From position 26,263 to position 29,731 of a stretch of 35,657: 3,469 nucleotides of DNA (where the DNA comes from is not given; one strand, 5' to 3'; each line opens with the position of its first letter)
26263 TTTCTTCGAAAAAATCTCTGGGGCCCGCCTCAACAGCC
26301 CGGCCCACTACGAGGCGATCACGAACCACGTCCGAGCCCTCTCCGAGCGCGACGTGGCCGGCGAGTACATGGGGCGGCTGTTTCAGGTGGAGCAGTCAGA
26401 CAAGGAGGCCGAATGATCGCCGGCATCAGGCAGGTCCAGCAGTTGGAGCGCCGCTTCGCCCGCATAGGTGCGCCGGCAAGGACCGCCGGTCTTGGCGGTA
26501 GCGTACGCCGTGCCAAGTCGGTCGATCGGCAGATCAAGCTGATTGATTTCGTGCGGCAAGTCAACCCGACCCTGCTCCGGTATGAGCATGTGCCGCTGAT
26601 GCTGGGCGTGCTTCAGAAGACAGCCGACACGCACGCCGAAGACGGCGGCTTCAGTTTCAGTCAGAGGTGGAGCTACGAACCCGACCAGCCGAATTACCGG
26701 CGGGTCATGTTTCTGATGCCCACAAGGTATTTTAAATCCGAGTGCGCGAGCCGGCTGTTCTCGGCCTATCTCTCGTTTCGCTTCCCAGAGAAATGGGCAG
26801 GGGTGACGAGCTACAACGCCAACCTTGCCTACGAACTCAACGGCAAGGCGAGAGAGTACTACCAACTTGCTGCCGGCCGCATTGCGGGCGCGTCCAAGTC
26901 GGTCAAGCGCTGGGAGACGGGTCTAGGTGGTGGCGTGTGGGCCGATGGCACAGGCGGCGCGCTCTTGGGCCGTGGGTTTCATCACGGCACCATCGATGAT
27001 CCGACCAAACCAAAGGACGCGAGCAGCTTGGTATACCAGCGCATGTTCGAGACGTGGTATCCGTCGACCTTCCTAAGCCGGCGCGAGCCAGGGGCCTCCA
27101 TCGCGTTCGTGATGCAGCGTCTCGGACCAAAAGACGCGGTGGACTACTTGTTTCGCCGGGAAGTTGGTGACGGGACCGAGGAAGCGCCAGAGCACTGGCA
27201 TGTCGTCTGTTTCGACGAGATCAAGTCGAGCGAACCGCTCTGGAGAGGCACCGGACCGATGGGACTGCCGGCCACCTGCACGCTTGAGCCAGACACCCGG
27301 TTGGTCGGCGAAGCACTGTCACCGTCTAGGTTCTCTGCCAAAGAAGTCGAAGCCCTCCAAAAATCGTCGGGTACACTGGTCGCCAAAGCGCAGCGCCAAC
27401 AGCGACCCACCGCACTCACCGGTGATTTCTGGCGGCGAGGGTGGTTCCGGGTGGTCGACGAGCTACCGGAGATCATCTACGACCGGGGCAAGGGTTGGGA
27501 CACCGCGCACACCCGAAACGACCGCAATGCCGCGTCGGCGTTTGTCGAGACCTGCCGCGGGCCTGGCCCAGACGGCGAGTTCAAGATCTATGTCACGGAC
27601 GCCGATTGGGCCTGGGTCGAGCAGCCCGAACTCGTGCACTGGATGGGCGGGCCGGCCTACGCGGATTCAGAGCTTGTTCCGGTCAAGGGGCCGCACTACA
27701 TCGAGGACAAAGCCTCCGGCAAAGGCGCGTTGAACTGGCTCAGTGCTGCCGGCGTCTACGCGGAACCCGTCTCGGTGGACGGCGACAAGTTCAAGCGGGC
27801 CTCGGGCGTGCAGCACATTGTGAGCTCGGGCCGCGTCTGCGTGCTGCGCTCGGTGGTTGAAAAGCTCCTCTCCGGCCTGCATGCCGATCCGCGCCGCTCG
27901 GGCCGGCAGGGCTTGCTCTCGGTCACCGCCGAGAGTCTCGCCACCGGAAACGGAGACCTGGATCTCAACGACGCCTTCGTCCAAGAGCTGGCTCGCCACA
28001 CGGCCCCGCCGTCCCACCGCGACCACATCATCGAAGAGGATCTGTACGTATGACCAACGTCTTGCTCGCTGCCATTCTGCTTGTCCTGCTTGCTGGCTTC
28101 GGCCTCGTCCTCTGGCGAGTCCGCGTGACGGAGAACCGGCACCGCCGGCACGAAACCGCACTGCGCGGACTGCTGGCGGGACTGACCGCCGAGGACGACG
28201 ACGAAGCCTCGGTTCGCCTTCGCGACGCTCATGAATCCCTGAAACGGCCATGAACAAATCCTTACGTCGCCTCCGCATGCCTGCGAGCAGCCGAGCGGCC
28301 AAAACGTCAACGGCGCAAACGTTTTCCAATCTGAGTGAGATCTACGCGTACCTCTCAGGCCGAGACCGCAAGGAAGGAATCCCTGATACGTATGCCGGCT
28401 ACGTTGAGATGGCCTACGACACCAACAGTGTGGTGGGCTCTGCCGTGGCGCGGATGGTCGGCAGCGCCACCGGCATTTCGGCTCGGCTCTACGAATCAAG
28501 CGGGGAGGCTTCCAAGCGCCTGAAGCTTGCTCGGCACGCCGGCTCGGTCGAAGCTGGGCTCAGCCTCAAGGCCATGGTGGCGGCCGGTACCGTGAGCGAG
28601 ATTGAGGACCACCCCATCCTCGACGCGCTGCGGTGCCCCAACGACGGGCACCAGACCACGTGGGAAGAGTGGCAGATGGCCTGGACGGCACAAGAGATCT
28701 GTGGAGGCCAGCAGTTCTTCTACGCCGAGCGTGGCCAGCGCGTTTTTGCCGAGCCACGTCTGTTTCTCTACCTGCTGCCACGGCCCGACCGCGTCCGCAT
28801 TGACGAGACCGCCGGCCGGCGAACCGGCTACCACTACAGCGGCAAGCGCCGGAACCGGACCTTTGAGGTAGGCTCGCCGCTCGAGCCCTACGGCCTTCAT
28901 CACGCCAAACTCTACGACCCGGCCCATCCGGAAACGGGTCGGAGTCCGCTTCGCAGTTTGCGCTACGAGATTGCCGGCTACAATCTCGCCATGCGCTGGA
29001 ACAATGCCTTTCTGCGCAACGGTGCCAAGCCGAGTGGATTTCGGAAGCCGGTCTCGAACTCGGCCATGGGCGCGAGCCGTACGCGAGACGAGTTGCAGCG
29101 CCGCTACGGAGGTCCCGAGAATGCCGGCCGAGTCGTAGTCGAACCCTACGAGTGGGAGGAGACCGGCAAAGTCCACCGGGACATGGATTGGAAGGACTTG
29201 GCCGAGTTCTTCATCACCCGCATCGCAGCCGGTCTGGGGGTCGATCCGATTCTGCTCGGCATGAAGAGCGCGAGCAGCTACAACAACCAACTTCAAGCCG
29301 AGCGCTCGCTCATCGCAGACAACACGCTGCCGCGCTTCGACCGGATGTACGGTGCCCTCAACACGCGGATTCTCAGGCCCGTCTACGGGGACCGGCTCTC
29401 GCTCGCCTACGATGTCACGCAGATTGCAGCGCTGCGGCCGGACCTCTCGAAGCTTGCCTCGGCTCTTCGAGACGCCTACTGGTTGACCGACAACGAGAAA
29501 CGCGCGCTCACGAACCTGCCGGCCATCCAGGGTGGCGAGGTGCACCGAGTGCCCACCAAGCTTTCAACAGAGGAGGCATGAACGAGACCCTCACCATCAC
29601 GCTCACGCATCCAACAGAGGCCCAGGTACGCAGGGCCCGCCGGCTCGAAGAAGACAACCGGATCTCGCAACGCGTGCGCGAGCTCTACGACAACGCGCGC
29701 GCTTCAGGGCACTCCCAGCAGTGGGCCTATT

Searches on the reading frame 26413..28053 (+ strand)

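Call 39: search_protein_families(library=phrogs, proteins=[window:26413-28053:+], max_evalue=0.00001)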
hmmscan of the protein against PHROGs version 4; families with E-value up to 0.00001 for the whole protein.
window:26413-28053:+ (546 aa): 3 families
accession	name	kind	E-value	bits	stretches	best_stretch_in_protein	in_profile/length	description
phrog_38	-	head and packaging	4.3e-35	122.6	1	43-481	273-668/760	terminase large subunit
phrog_4758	-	head and packaging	5e-22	79.4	1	46-252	28-223/243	terminase large subunit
phrog_5573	-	head and packaging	6.7e-07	30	1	299-482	24-199/250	terminase large subunit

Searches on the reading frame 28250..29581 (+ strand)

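Call 39: search_protein_families(library=phrogs, proteins=[window:28250-29581:+], max_evalue=0.00001)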
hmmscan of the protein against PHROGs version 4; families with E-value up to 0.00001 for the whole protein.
window:28250-29581:+ (443 aa): 3 families
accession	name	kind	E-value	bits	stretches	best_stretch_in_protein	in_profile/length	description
phrog_2662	-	head and packaging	5.5e-36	125.4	1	3-437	6-419/717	portal protein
phrog_12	-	head and packaging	1.7e-30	107.7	1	55-435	89-428/646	portal protein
phrog_5929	-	head and packaging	2.5e-11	44.3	1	252-436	9-197/228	portal protein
